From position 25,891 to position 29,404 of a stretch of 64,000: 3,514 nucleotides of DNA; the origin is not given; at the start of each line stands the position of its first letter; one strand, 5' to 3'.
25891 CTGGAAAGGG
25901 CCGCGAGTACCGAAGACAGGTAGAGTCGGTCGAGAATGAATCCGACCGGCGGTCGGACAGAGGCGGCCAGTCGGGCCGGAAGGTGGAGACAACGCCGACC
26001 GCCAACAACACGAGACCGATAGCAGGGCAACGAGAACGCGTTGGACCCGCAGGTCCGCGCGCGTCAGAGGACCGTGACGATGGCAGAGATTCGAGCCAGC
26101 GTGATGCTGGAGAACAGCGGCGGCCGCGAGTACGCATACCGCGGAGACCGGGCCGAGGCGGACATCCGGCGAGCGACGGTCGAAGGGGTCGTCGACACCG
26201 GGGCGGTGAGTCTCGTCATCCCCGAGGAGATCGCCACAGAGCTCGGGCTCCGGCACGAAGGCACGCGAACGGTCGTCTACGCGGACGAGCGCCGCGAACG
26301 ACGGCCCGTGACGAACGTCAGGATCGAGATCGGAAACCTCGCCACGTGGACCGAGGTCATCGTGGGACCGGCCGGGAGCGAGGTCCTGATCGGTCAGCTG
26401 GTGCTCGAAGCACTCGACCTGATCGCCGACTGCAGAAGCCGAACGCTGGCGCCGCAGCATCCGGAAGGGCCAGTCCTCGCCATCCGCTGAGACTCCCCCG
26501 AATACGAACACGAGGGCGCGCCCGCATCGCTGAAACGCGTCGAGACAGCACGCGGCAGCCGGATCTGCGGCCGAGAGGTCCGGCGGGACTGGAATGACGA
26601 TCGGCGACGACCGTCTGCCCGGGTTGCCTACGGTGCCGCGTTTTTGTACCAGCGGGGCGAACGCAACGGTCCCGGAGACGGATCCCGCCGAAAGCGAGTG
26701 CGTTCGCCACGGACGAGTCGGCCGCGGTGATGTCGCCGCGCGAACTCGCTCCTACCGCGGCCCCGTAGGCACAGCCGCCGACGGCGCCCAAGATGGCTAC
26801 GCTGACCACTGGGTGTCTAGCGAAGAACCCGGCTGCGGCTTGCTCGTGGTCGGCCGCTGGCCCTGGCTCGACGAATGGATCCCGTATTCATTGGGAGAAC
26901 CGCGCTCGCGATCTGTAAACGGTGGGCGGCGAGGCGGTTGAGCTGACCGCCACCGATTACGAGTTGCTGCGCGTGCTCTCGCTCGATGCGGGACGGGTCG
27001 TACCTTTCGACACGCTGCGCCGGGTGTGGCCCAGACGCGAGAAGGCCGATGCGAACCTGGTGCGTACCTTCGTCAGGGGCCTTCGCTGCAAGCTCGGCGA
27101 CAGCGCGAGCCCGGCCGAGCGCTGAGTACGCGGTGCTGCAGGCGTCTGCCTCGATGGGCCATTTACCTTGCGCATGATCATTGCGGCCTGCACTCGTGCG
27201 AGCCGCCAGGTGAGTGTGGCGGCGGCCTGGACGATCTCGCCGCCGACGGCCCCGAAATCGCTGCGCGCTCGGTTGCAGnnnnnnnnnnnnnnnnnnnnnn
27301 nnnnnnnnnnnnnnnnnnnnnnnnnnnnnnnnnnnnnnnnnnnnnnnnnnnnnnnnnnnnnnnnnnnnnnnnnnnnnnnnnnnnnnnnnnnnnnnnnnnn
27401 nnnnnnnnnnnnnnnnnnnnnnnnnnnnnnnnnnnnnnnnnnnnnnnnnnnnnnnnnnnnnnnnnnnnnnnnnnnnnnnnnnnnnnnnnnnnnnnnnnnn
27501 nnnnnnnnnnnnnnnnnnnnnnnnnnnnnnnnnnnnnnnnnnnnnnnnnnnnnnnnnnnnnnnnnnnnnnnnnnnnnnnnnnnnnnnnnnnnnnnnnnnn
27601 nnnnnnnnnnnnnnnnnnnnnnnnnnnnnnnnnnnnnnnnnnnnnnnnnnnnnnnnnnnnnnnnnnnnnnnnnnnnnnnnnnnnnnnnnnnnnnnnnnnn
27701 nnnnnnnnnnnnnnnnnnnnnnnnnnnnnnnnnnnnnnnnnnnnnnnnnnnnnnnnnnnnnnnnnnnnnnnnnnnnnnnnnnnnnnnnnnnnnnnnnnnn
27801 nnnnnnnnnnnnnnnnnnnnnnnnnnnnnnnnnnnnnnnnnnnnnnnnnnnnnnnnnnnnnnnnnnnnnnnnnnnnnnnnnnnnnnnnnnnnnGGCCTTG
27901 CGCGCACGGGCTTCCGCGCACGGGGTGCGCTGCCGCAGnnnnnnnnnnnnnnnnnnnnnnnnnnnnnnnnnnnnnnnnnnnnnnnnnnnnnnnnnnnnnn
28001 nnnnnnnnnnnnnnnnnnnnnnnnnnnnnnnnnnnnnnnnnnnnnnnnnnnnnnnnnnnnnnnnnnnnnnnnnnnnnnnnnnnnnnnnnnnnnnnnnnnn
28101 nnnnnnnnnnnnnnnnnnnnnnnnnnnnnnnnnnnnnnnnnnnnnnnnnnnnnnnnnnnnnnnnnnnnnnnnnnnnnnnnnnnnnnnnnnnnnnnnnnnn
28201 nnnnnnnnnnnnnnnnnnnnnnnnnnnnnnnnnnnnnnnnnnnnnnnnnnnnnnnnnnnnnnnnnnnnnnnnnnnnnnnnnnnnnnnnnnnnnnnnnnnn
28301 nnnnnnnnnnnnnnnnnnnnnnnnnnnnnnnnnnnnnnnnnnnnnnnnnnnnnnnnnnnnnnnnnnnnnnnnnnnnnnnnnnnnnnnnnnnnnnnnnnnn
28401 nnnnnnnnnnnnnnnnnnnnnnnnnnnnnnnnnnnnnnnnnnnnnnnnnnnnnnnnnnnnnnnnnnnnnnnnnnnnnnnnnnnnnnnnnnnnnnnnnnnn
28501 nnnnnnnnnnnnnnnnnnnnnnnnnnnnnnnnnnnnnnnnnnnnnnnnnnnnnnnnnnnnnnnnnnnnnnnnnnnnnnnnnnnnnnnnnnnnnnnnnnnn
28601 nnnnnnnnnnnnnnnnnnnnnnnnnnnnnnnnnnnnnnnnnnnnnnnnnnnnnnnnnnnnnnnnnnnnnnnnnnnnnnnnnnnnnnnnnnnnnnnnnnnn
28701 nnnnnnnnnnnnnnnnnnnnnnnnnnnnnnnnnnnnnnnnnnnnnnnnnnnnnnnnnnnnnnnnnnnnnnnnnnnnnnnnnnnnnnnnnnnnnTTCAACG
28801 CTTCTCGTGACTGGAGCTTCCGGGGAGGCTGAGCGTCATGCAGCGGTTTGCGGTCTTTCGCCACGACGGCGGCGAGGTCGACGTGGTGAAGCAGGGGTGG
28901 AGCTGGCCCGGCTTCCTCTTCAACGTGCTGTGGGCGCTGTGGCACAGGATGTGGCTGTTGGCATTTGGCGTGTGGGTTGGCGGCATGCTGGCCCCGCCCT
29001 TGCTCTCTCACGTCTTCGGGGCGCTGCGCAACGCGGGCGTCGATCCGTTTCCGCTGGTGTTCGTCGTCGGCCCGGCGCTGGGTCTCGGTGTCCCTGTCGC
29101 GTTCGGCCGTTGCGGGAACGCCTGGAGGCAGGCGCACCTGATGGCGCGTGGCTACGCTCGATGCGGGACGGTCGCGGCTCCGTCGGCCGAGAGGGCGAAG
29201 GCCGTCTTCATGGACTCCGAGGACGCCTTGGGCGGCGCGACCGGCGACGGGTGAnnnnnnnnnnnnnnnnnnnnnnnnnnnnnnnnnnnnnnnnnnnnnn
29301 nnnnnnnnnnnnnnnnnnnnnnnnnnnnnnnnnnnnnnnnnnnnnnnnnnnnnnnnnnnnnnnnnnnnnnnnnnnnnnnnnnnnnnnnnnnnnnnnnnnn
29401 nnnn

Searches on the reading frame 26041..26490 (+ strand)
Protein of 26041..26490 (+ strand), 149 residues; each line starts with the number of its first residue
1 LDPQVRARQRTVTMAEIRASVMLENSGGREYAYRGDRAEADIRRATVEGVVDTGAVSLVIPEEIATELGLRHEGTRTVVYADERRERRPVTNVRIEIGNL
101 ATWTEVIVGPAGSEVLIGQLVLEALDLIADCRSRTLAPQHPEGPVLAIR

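Call 20: search_protein_families(library=pfam, proteins=[window:26041-26490:+], max_evalue=0.01)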
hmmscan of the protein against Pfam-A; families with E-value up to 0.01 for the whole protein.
window:26041-26490:+ (149 aa): 2 families
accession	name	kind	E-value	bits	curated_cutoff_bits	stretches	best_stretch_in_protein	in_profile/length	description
PF13975.11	gag-asp_proteas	-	1.9e-09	38.4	28.2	1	40-123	3-91/92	gag-polyprotein putative aspartyl protease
PF13650.11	Asp_protease_2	-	2.8e-08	34.8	24.3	1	40-118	3-87/90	Aspartyl protease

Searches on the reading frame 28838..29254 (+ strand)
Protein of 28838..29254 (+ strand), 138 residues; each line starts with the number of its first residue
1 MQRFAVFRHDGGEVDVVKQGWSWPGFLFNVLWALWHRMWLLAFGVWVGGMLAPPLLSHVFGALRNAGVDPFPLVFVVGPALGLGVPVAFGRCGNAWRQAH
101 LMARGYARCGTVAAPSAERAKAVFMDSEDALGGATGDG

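Call 21: search_protein_families(library=pfam, proteins=[window:28838-29254:+], max_evalue=0.01)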
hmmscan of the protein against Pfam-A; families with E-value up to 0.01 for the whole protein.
window:28838-29254:+ (138 aa): 1 family
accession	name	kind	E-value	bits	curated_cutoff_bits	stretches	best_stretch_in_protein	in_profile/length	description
PF10947.13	DUF2628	-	7.8e-05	23.5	23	1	3-60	10-61/93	Protein of unknown function (DUF2628)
